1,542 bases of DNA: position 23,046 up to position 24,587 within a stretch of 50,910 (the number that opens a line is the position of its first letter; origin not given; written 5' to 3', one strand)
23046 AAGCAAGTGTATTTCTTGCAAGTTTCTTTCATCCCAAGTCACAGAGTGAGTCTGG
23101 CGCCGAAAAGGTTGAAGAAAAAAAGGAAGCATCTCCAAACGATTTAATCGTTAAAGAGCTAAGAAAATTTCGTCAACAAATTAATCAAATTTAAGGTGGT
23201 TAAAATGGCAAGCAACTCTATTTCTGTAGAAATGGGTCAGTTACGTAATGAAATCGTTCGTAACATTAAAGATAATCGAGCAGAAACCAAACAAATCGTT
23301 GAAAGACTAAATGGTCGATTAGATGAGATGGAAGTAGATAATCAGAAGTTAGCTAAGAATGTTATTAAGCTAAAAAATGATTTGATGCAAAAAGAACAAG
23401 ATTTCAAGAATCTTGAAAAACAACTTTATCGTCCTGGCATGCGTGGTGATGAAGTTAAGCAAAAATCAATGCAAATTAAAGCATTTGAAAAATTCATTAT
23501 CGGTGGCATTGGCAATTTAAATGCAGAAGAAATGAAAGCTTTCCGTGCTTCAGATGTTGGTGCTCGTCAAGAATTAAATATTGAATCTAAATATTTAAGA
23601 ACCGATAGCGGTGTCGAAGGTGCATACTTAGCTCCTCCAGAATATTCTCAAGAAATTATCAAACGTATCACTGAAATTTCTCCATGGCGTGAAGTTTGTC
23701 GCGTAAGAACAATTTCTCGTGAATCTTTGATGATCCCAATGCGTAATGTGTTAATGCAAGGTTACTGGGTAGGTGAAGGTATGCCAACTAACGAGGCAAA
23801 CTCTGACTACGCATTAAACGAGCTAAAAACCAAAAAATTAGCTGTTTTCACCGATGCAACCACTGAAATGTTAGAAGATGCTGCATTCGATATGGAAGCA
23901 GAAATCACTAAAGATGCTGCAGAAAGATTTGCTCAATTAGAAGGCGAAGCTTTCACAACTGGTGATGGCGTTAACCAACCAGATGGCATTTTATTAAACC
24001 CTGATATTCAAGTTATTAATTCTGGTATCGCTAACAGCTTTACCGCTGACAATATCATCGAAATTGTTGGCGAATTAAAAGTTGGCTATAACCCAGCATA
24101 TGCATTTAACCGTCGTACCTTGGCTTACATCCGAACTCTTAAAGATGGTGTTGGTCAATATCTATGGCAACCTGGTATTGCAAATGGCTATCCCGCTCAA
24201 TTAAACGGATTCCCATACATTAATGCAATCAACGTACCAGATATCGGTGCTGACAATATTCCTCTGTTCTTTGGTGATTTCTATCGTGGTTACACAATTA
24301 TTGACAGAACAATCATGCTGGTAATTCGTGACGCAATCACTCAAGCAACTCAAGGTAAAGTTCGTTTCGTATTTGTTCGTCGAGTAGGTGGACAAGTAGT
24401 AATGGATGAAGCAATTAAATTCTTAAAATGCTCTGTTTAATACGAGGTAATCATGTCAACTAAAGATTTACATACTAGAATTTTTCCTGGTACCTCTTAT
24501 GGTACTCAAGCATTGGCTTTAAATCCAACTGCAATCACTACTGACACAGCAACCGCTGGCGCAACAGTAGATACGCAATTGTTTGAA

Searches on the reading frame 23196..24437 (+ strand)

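Call 24: search_protein_families(library=phrogs, proteins=[window:23196-24437:+], max_evalue=0.001)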
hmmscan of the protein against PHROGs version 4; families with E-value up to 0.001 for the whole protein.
window:23196-24437:+ (414 aa): 5 families
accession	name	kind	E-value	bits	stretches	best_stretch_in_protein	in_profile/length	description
phrog_10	-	head and packaging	4.3e-58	198.9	1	28-412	262-635/752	major head protein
phrog_15928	-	head and packaging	1.6e-26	94.4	1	225-412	1-179/185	major head protein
phrog_617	-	head and packaging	7.1e-23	82.3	1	176-407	383-618/626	major head protein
phrog_17162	-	unknown function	1.5e-06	29.4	1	331-412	2-82/85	-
phrog_2263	-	head and packaging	0.0002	21.4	1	130-410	263-541/551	major head protein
